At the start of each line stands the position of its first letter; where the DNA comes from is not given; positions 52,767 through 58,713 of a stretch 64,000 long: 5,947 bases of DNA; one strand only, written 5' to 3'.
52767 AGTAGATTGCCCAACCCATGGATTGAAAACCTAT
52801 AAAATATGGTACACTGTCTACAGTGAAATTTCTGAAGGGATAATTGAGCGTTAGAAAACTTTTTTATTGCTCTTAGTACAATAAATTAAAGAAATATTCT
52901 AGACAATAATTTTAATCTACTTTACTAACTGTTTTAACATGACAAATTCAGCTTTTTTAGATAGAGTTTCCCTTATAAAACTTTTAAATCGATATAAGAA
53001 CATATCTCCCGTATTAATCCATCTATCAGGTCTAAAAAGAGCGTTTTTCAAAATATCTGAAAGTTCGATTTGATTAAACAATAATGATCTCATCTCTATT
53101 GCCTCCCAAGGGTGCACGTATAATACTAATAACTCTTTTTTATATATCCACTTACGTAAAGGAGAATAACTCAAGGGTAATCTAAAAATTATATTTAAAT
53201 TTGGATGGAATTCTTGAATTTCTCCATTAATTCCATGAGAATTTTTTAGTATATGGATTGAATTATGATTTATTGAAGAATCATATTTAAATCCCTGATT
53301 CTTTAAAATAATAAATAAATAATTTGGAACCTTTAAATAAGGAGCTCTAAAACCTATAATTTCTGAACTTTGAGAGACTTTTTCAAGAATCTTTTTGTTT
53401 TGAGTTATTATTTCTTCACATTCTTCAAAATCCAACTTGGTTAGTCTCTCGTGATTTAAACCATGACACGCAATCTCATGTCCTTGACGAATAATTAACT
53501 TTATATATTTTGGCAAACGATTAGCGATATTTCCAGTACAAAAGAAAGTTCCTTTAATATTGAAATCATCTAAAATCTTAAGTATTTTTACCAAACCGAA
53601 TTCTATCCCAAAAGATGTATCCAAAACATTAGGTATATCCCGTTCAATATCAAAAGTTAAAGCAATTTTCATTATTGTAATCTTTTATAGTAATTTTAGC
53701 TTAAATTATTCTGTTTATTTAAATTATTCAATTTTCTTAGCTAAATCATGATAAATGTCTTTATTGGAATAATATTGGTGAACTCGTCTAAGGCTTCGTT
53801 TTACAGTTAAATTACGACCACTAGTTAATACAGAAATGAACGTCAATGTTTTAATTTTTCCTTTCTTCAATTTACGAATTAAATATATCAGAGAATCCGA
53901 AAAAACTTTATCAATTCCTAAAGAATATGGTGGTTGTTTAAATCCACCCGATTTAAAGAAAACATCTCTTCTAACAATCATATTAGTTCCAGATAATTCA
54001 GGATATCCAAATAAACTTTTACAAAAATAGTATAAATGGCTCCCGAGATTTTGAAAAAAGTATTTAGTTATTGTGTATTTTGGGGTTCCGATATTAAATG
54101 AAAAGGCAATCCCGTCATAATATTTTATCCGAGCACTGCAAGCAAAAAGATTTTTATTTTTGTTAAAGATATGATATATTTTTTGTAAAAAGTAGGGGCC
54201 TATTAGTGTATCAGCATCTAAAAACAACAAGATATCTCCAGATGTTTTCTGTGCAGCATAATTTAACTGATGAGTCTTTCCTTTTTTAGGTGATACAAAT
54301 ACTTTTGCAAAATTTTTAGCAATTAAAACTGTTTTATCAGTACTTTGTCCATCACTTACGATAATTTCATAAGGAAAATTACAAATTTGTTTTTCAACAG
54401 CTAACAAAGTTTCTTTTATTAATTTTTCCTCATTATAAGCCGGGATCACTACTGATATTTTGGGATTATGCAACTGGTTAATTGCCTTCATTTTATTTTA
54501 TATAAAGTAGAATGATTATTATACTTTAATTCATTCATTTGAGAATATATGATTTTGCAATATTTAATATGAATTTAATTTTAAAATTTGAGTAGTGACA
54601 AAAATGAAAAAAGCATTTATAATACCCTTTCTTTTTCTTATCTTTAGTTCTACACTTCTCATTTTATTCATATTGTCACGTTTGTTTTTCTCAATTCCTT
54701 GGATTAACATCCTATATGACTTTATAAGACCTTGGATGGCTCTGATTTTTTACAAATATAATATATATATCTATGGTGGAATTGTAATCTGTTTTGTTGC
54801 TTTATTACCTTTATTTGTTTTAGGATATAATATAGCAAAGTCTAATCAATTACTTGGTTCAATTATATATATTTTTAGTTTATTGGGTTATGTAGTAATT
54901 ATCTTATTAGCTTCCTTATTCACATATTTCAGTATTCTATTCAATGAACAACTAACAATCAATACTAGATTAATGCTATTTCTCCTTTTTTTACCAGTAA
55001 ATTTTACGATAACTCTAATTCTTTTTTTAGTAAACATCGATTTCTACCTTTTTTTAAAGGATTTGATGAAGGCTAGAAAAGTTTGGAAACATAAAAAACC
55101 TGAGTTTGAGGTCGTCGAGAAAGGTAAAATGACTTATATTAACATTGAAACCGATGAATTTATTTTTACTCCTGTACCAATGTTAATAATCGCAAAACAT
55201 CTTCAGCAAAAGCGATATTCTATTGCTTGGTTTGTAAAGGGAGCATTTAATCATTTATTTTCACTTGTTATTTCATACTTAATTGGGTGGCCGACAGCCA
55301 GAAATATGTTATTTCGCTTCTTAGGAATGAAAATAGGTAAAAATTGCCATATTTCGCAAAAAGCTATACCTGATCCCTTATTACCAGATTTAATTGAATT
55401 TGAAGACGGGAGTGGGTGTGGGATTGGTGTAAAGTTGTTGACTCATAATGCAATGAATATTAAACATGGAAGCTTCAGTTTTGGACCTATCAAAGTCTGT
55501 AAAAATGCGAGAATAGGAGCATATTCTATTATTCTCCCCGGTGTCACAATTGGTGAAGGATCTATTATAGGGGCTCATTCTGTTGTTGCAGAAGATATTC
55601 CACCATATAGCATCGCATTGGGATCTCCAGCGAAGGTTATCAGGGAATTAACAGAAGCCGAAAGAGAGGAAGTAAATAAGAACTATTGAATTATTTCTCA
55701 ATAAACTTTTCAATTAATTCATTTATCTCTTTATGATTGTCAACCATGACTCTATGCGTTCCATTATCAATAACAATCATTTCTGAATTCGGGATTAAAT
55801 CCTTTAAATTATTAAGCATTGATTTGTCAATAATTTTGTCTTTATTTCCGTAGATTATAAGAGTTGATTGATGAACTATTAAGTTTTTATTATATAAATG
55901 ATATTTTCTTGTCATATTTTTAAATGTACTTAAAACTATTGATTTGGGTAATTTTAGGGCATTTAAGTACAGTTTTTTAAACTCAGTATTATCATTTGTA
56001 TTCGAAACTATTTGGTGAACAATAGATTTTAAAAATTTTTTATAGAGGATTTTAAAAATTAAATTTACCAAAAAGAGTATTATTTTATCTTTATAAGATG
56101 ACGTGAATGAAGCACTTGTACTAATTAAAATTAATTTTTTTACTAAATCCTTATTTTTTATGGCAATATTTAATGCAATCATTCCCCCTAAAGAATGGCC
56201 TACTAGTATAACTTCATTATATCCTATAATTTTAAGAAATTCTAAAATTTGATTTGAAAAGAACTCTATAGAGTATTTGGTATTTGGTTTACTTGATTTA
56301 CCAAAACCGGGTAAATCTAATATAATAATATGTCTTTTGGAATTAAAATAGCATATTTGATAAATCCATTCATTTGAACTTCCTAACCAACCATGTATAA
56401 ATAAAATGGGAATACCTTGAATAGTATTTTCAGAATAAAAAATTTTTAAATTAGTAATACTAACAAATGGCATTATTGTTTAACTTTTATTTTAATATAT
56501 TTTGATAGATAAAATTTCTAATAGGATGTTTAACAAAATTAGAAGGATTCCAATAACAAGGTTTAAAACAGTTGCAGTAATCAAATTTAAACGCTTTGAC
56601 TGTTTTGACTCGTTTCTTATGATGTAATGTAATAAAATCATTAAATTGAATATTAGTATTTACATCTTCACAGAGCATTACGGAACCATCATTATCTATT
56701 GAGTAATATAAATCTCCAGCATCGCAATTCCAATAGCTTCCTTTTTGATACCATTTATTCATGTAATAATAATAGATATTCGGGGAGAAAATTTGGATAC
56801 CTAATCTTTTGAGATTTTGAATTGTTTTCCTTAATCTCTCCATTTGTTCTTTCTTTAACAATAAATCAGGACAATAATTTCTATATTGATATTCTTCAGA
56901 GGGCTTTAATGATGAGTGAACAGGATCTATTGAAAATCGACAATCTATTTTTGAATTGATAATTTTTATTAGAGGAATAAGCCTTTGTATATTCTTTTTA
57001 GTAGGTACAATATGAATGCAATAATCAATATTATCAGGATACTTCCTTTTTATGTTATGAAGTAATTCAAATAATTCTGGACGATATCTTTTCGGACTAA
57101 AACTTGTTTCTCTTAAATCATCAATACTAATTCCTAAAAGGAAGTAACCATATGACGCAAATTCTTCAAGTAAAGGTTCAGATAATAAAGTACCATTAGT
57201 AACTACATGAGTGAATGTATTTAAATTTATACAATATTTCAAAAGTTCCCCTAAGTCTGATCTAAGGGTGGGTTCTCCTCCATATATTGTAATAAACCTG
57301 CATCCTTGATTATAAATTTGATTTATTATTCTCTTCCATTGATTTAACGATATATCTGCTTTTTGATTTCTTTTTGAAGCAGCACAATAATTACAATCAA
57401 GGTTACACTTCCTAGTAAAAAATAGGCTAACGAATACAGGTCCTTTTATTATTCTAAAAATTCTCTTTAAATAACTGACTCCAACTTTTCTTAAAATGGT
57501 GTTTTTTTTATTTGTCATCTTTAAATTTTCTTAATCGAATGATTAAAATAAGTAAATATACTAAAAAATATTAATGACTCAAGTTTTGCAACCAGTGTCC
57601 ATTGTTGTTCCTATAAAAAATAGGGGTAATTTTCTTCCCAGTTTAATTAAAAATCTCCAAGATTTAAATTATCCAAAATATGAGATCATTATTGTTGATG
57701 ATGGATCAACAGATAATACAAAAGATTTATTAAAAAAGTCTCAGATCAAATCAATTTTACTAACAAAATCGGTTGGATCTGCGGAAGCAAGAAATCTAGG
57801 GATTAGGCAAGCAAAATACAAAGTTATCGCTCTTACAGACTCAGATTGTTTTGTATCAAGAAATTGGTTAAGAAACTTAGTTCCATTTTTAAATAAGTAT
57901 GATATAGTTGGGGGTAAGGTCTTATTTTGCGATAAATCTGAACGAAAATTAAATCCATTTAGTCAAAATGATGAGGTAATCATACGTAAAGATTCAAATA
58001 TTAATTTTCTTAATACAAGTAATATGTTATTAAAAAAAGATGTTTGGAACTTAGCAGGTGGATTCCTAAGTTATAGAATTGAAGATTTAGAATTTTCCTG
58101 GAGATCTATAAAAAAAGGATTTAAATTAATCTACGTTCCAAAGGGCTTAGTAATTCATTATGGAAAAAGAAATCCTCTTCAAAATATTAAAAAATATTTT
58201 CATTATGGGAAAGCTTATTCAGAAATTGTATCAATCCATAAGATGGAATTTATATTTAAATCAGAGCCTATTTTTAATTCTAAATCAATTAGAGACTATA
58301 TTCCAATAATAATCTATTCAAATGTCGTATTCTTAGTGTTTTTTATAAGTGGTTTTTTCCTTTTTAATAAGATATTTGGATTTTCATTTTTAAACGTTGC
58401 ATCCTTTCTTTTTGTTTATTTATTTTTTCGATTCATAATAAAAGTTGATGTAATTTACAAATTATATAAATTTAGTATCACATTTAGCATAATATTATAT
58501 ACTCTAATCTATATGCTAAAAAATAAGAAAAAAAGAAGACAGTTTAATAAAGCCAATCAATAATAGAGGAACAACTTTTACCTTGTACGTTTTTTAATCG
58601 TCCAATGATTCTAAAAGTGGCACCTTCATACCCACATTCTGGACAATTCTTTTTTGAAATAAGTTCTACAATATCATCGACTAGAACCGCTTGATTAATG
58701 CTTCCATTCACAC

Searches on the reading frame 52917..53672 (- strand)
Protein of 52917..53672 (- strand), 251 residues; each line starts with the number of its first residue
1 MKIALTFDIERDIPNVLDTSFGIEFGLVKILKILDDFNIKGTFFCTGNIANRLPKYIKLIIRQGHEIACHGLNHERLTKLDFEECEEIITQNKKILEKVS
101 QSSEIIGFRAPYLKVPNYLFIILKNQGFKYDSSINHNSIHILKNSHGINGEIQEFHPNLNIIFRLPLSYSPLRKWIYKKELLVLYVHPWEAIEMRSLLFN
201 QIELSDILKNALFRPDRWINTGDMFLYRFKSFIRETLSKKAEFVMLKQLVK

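Call 46: search_protein_families(library=pfam, proteins=[window:52917-53672:-], max_evalue=0.0001)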
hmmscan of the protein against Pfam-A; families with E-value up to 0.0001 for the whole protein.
window:52917-53672:- (251 aa): 1 family
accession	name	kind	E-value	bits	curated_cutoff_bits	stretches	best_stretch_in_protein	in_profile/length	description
PF01522.26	Polysacc_deac_1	-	1.1e-19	71.1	23.1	1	3-130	9-123/124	Polysaccharide deacetylase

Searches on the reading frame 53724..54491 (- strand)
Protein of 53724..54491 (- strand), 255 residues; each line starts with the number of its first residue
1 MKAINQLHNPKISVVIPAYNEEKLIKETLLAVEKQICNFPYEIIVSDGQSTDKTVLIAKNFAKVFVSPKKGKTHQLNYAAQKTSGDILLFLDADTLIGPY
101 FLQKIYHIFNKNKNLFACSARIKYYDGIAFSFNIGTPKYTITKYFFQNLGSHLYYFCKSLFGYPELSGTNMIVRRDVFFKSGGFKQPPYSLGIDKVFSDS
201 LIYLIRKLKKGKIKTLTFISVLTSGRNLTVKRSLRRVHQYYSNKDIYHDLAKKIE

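Call 47: search_protein_families(library=pfam, proteins=[window:53724-54491:-], max_evalue=0.01)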
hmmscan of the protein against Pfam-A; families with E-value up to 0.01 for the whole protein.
window:53724-54491:- (255 aa): 5 families
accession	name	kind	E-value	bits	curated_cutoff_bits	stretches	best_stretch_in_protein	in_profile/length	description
PF00535.33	Glycos_transf_2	-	2.1e-28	99.8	23.3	1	13-178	1-164/168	Glycosyl transferase family 2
PF13641.12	Glyco_tranf_2_3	-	1.2e-12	48.8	27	1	10-113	1-114/230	Glycosyltransferase like family 2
PF10111.15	Glyco_tranf_2_2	-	2.1e-08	34.4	27.3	1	13-112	1-109/276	Glycosyltransferase like family 2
PF13506.12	Glyco_transf_21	-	0.00088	19.2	21.7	1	63-185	12-121/174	Glycosyl transferase family 21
PF13632.12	Glyco_trans_2_3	-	0.0021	18.3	27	1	88-195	2-100/198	Glycosyl transferase family group 2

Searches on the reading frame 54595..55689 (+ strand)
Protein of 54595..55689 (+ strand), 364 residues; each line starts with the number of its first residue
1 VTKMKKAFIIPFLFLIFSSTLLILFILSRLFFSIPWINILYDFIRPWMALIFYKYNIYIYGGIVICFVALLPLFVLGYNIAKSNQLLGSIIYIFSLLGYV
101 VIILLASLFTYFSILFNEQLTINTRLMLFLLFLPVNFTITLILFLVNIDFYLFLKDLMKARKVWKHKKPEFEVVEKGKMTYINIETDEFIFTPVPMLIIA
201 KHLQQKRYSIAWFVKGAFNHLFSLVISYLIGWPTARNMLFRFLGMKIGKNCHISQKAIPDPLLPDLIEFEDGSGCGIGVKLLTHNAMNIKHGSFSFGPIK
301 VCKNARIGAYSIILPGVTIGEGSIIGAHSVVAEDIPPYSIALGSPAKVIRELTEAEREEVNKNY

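Call 47: search_protein_families(library=pfam, proteins=[window:54595-55689:+], max_evalue=0.01)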
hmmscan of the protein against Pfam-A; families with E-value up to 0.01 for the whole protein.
window:54595-55689:+ (364 aa): 2 families
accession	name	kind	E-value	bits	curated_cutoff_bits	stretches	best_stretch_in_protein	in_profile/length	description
PF00132.30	Hexapep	-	9.6e-10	38.2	27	1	299-332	2-35/36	Bacterial transferase hexapeptide (six repeats)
PF14602.12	Hexapep_2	-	0.00056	20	27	1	298-327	1-28/34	Hexapeptide repeat of succinyl-transferase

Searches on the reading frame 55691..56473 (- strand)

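Call 47: search_protein_families(library=pfam, proteins=[window:55691-56473:-], max_evalue=0.01)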
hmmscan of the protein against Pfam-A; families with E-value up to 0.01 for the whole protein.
window:55691-56473:- (260 aa): 14 families
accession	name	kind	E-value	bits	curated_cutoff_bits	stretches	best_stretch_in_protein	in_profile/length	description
PF00561.26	Abhydrolase_1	-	1.2e-35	123.8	25.8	2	22-124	2-108/245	alpha/beta hydrolase fold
PF12697.13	Abhydrolase_6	-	1.3e-14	55.8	26.3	1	23-252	1-216/217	Alpha/beta hydrolase family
PF12146.15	Hydrolase_4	-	1.3e-14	54.5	27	1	24-245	8-237/239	Serine aminopeptidase, S33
PF07819.20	PGAP1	-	1.7e-08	34.9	24.3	1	84-146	89-154/233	PGAP1-like alpha/beta domain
PF03096.20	Ndr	-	3.3e-07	29.8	23.3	1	65-257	78-275/283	Ndr family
PF00975.26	Thioesterase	-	3.5e-06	27.8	26.4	1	87-257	67-225/226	Thioesterase domain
PF12695.13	Abhydrolase_5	-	1.3e-05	25.5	27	0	85-119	56-89/164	Alpha/beta hydrolase family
PF10230.15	LIDHydrolase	-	1.7e-05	25.1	27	1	74-213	70-212/262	Lipid-droplet associated hydrolase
PF03959.19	FSH1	-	2.2e-05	24.7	21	1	174-242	133-201/211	Serine hydrolase (FSH1)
PF00756.26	Esterase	-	0.00012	22.3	22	1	66-120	93-149/251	Putative esterase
PF09752.15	ABHD18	-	0.00027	20.7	21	1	73-258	162-349/351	Alpha/beta hydrolase domain containing 18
PF02230.22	Abhydrolase_2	-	0.0017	18.6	23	0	79-129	98-148/217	Phospholipase/Carboxylesterase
PF20408.4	Abhydrolase_11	-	0.0043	17.3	27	0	201-245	127-170/193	Alpha/beta hydrolase domain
PF07859.19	Abhydrolase_3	-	0.0046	17.2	25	1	85-123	70-112/210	alpha/beta hydrolase fold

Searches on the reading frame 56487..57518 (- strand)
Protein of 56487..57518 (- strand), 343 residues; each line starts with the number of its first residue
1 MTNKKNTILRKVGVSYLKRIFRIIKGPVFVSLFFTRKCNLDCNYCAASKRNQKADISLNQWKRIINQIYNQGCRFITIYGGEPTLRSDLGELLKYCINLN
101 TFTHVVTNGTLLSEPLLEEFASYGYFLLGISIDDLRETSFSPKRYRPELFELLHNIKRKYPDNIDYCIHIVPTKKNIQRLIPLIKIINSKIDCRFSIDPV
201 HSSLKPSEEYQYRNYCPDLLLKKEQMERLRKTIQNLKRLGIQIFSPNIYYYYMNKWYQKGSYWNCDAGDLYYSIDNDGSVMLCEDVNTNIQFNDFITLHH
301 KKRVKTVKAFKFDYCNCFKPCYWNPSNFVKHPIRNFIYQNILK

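Call 47: search_protein_families(library=pfam, proteins=[window:56487-57518:-], max_evalue=0.01)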
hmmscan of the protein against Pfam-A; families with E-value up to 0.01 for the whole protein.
window:56487-57518:- (343 aa): 2 families
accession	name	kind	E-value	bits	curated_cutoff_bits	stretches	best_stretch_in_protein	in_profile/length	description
PF04055.27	Radical_SAM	-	5.7e-23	82.3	29.5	1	34-161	3-142/166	Radical SAM superfamily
PF13353.11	Fer4_12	-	5e-07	30.5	22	1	26-112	3-94/137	4Fe-4S single cluster domain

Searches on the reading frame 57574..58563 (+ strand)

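Call 47: search_protein_families(library=pfam, proteins=[window:57574-58563:+], max_evalue=0.01)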
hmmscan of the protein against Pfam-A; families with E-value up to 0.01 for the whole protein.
window:57574-58563:+ (329 aa): 6 families
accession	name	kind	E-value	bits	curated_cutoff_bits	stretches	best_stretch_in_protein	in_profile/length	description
PF00535.33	Glycos_transf_2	-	3.7e-30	105.5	23.3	1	9-147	1-139/168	Glycosyl transferase family 2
PF13641.12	Glyco_tranf_2_3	-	4.9e-12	46.8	27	1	7-206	2-222/230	Glycosyltransferase like family 2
PF10111.15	Glyco_tranf_2_2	-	3.1e-08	33.9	27.3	1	10-101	2-101/276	Glycosyltransferase like family 2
PF13632.12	Glyco_trans_2_3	-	0.0014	18.9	27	1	85-260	2-153/198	Glycosyl transferase family group 2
PF13506.12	Glyco_transf_21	-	0.0017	18.2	21.7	1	76-164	25-120/174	Glycosyl transferase family 21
PF13704.12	Glyco_tranf_2_4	-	0.0044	17.9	27.5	1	17-80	3-64/98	Glycosyl transferase family 2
